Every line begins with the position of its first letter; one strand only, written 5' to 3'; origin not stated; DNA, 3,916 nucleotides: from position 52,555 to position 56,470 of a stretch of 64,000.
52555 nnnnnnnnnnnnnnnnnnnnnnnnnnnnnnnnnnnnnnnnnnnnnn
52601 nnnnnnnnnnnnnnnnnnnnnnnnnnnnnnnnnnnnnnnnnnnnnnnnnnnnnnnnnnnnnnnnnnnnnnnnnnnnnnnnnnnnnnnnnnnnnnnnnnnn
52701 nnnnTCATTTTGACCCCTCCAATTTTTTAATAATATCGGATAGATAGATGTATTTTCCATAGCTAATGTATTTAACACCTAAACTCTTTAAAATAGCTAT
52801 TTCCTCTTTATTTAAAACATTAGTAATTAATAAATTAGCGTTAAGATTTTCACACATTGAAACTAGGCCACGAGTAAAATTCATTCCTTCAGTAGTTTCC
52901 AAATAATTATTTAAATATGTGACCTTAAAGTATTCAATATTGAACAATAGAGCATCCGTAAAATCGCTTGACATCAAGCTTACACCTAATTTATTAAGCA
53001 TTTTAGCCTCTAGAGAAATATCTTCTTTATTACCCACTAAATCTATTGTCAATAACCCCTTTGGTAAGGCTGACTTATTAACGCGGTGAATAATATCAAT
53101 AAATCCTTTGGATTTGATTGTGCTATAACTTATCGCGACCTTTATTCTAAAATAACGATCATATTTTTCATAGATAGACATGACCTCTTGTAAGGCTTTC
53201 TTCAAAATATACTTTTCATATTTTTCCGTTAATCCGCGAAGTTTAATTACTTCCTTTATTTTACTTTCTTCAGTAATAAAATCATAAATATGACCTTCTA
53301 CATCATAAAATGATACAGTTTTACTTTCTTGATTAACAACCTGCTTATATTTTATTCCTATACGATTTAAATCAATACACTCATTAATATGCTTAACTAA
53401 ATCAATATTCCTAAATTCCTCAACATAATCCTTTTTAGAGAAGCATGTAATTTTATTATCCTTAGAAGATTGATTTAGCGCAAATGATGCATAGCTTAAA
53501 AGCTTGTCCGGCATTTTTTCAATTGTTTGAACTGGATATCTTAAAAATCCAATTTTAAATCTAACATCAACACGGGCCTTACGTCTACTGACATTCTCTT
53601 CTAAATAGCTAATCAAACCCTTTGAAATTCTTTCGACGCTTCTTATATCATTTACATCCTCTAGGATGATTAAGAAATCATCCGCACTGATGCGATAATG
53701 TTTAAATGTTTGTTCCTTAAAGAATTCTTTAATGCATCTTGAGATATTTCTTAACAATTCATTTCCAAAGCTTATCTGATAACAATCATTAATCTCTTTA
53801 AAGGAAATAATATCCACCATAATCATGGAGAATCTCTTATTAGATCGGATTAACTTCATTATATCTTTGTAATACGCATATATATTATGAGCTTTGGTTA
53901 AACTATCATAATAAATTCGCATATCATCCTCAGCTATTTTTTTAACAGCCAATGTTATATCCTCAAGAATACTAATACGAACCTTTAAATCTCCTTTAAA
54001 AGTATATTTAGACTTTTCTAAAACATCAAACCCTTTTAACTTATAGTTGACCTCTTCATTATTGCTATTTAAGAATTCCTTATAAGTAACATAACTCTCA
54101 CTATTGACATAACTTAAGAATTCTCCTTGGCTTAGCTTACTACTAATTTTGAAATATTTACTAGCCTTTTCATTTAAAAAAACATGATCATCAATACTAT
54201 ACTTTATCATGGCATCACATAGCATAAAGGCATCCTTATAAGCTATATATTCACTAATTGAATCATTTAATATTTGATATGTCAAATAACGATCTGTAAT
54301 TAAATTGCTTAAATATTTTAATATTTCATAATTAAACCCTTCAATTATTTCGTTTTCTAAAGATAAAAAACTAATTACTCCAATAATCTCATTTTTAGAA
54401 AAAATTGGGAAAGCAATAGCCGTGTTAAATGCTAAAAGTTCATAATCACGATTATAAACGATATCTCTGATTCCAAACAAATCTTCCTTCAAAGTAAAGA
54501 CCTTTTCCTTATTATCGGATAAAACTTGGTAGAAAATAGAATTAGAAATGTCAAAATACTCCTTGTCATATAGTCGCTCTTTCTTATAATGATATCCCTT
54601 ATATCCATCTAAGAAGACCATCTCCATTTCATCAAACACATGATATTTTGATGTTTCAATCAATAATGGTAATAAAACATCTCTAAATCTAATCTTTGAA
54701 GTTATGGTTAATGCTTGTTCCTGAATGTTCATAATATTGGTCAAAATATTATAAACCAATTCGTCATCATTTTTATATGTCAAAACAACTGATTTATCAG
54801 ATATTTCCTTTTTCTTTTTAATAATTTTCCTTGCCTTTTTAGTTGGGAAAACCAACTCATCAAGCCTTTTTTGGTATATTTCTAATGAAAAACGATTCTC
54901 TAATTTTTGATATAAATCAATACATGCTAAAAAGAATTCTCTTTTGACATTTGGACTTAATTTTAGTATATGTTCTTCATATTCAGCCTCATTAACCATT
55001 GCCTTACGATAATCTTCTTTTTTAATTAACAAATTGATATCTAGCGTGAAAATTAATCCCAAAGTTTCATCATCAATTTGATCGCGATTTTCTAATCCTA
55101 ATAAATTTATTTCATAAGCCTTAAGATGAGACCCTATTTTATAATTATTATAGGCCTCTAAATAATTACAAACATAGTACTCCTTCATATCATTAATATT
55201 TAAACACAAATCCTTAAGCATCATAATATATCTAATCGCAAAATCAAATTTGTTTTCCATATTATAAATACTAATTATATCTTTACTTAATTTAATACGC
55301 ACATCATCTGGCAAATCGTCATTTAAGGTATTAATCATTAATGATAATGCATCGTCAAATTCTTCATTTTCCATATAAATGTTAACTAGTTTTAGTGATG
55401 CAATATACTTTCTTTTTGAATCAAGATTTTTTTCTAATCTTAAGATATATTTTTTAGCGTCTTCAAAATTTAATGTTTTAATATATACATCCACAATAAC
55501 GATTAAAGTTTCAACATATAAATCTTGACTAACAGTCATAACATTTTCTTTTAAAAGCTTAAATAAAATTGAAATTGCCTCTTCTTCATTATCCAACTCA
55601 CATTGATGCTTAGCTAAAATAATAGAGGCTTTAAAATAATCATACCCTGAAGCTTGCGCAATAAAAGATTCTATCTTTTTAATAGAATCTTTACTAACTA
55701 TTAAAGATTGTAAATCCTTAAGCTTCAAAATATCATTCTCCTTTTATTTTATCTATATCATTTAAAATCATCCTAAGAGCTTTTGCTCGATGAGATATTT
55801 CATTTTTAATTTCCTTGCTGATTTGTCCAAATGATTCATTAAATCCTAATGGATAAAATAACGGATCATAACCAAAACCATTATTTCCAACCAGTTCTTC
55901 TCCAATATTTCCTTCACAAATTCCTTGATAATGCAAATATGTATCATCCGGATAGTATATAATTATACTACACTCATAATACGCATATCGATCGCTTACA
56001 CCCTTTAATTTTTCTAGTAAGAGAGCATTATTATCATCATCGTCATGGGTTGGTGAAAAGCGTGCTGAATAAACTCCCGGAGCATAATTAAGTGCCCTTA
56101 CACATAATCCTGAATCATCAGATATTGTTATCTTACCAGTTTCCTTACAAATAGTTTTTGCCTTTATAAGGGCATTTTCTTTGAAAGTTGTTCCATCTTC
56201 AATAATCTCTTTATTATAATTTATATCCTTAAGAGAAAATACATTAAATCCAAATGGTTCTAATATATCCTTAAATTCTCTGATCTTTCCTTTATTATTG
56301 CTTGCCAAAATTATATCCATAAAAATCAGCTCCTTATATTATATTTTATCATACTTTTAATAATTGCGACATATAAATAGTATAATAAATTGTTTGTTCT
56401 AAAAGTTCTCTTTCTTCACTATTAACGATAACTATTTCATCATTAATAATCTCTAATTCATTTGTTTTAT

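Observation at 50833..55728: Translationally coupled module after rdgB: degenerate GGDEF/EAL sensor, HEPN-motif orphan and small radical-SAM/SPASM enzyme (then rluD)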

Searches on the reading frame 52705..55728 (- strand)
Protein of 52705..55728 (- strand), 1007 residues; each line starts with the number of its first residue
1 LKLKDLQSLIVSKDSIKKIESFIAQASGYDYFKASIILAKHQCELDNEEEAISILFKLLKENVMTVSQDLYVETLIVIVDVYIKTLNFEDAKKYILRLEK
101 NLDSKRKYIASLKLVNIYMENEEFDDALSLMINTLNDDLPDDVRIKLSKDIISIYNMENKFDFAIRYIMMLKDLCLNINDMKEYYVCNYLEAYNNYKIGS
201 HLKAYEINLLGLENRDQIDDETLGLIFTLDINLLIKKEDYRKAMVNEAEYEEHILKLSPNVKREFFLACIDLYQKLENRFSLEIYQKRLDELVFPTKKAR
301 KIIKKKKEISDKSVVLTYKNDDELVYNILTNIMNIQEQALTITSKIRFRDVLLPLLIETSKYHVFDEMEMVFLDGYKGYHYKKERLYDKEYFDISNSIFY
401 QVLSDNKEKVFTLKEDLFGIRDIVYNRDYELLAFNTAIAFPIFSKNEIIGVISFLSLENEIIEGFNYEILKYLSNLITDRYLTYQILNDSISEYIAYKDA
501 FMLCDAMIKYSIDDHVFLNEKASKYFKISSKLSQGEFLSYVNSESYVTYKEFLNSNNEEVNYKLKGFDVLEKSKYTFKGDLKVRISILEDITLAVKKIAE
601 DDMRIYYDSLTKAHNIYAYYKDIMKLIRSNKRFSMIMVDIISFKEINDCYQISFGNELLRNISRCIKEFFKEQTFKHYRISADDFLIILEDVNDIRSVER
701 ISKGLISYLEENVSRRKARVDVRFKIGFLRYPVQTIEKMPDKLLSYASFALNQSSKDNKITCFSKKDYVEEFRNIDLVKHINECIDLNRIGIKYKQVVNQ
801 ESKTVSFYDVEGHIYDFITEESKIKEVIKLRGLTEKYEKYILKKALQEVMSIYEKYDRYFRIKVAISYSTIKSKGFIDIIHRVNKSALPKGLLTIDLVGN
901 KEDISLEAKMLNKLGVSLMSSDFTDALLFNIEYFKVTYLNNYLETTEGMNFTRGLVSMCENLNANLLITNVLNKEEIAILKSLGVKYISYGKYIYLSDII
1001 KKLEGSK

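Call 3: search_protein_families(library=pfam, proteins=[window:52705-55728:-], max_evalue=0.1)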
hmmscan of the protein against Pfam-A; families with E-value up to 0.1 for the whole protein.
window:52705-55728:- (1007 aa): 3 families
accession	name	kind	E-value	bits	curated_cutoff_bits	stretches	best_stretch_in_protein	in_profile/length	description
PF00990.26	GGDEF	-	3.1e-16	60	23.8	1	606-756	2-156/161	Diguanylate cyclase, GGDEF domain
PF00563.25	EAL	-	7.6e-11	42.3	31.3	1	822-988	48-228/236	EAL domain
PF14559.12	TPR_19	-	0.0077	17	25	0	110-141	27-57/68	Tetratricopeptide repeat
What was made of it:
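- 52705..55728 (-): 1007-aa scaffold protein ('fam1000'). Its layout is a TPR-like N-terminus, a middle domain with the invariant YKKERLY motif, a PAS-like segment, a degenerate GGDEF domain and a degenerate EAL domain. Pfam GGDEF and EAL hits (call 3).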

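Call 4: search_protein_families(library=ncbifam, proteins=[window:52705-55728:-], max_evalue=0.1)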
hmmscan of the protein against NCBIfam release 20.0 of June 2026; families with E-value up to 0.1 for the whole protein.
window:52705-55728:- (1007 aa): 13 families
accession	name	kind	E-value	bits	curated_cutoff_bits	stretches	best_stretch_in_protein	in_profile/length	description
NF007423.1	PRK09966.1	equivalog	8.6e-15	54.5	325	1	607-735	241-373/390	diguanylate cyclase DgcN/YfiN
NF053781.1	cdiGMPphdstlr2612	equivalog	1.9e-13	49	1600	1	563-972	798-1214/1268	Tlr1612 family c-di-GMP phosphodiesterase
NF045675.1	PhdiestaseDibA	equivalog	3.2e-12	45.6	980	1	578-805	176-406/623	phosphodiesterase DibA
NF051473.1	DigCycDgcsShew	equivalog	2.3e-11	43.6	400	1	603-722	133-253/291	diguanylate cyclase DgcS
TIGR00254.1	GGDEF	domain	1.5e-10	41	37.4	1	607-757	7-159/168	diguanylate cyclase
NF007135.0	PRK09581.1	equivalog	2.3e-09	36.6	474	1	607-757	294-447/457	PleD family two-component system response regulator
NF007380.0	PRK09894.1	equivalog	2.7e-09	36.8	256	1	602-751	126-273/296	diguanylate cyclase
NF038266.1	diguan_SiaD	equivalog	2.5e-08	33.6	290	1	624-732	117-226/252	biofilm regulation diguanylate cyclase SiaD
NF007474.0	PRK10060.1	equivalog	2.1e-07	29.5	782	1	607-897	239-531/663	cyclic di-GMP phosphodiesterase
NF047654.1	DiguCycDgcRLepto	equivalog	2.1e-05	23.6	500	1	625-699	157-230/295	diguanylate cyclase DgcR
NF011955.1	PRK15426.1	equivalog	0.00018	19.8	408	1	605-694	398-490/564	cellulose biosynthesis regulator diguanylate cyclase DgcQ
NF008757.0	PRK11788.1-5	equivalog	0.0018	17.5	363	1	13-188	193-357/388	lipopolysaccharide assembly protein LapB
NF007599.0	PRK10245.1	equivalog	0.036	12.5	402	1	625-692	234-300/371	diguanylate cyclase AdrA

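Call 12: search_protein_families(library=padloc, proteins=[window:52705-55728:-], max_evalue=1)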
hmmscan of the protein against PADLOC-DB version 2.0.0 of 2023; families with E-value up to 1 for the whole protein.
window:52705-55728:- (1007 aa): 0 families

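Call 37: find_homologous_proteins(query=window:52705-55728:-, max_evalue=0.00001)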
Query window:52705-55728:- (1007 aa): 14 proteins with E <= 0.00001 among 8000 candidates.
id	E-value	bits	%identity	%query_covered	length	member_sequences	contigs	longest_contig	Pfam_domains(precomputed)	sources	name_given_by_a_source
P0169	0.0e+0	2149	100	100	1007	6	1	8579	PF00563.26,PF00990.27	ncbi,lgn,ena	-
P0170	4.4e-71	259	32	55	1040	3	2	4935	PF00563.26,PF00990.27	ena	-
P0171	6.6e-64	235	25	99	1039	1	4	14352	PF00563.26,PF00990.27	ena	-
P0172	2.1e-63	233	26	99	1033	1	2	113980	PF00563.26,PF00990.27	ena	-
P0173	6.8e-46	175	25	78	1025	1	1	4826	PF00563.26,PF00990.27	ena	-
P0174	9.0e-46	175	25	77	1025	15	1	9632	PF00563.26,PF00990.27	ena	-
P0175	2.2e-44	170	22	97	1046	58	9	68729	PF00563.26,PF00990.27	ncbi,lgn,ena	-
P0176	9.4e-31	125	24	98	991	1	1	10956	PF14559.13,PF00563.26,PF00990.27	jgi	jgi:EAL domain-containing protein (putative c-di-GMP-specific phosphodiesterase class I)/GGDEF domai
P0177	1.3e-30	125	24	93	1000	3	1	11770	PF00563.26,PF00990.27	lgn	-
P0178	2.8e-28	117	24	98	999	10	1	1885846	PF00563.26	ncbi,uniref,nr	ncbi:EAL domain-containing protein [Mariniplasma anaerobium]|uniref:Uncharacterized protein n=1 Tax=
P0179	2.3e-27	114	24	90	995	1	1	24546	PF00563.26,PF00990.27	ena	-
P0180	1.7e-7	48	23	34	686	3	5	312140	PF08447.19,PF13426.14,PF00563.26,PF00990.27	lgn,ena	-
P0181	5.2e-6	43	21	39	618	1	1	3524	PF08447.19,PF13426.14,PF13188.14,PF08448.17,PF00563.26,PF00989.32,PF00990.27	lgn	-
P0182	9.1e-6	43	20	32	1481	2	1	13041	PF08447.19,PF13426.14,PF07494.18,PF08448.17,PF00563.26,PF00989.32,PF00990.27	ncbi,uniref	ncbi:EAL domain-containing protein [Shewanella sp.]|uniref:EAL domain-containing protein n=1 Tax=She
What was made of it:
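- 52705..55728 (-): Orthologues were found in call 37.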

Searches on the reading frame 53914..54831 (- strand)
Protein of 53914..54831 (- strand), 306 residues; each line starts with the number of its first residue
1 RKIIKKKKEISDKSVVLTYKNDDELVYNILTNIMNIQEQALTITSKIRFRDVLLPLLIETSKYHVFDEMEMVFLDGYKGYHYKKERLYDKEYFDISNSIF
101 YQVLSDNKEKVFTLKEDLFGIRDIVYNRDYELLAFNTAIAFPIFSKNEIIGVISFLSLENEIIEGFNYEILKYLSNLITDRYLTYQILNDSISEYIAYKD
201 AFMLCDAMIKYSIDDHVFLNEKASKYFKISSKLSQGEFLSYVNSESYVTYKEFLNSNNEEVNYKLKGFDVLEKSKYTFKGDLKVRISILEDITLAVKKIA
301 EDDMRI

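Call 70: search_solved_structures(query=A4, max_evalue=10, show_alignments=2)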
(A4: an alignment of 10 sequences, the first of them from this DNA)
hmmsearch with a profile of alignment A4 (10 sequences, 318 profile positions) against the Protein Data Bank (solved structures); distinct sequences matched with E-value up to 10: 0.
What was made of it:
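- Tried and rejected: A profile of aa 300-605 found nothing in the PDB, so the label stays unverified (call 70).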

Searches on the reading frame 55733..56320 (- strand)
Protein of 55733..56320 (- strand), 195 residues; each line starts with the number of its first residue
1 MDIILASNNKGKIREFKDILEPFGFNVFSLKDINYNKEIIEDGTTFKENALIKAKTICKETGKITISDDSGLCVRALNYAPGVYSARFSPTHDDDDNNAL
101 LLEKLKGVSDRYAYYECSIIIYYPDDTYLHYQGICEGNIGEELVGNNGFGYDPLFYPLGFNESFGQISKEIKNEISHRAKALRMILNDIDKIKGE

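Call 3: search_protein_families(library=pfam, proteins=[window:55733-56320:-], max_evalue=0.1)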
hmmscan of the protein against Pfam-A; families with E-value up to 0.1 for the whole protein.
window:55733-56320:- (195 aa): 1 family
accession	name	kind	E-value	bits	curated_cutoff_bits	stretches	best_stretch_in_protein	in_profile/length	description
PF01725.21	Ham1p_like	-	8.1e-63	212.1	22.5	1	3-186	1-184/186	Ham1 family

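Call 4: search_protein_families(library=ncbifam, proteins=[window:55733-56320:-], max_evalue=0.1)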
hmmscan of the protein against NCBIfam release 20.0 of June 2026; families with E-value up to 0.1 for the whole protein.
window:55733-56320:- (195 aa): 8 families
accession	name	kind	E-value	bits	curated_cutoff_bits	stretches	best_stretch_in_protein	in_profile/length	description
NF011397.0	PRK14822.1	equivalog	4.4e-67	225.3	234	1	2-192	3-196/201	XTP/dITP diphosphatase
TIGR00042.1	TIGR00042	equivalog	4.5e-55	185.9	145.35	1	3-185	2-179/184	RdgB/HAM1 family non-canonical purine NTP pyrophosphatase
NF011398.0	PRK14823.1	equivalog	2e-50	171.3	272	1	1-187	1-186/191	non-canonical purine NTP diphosphatase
NF011399.0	PRK14824.1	subfamily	4.7e-48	163.3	267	1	2-192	4-203/206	putative deoxyribonucleotide triphosphate pyrophosphatase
NF002698.0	PRK02491.1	equivalog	2.9e-43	148.2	301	1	3-187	130-318/328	nucleoside-triphosphate diphosphatase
NF011401.0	PRK14826.1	equivalog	2.2e-40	138.4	268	1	2-192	10-219/226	putative deoxyribonucleotide triphosphate pyrophosphatase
NF011396.0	PRK14821.1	equivalog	2.1e-33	115.4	203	1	1-186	1-177/185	XTP/dITP diphosphatase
NF011400.0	PRK14825.1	equivalog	6.9e-30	104.3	246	1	4-182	5-187/199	putative deoxyribonucleotide triphosphate pyrophosphatase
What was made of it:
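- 55733..56320 (-): rdgB (XTP/dITP diphosphatase), the upstream operon neighbour. PF01725 E 8e-63 (calls 3, 4).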
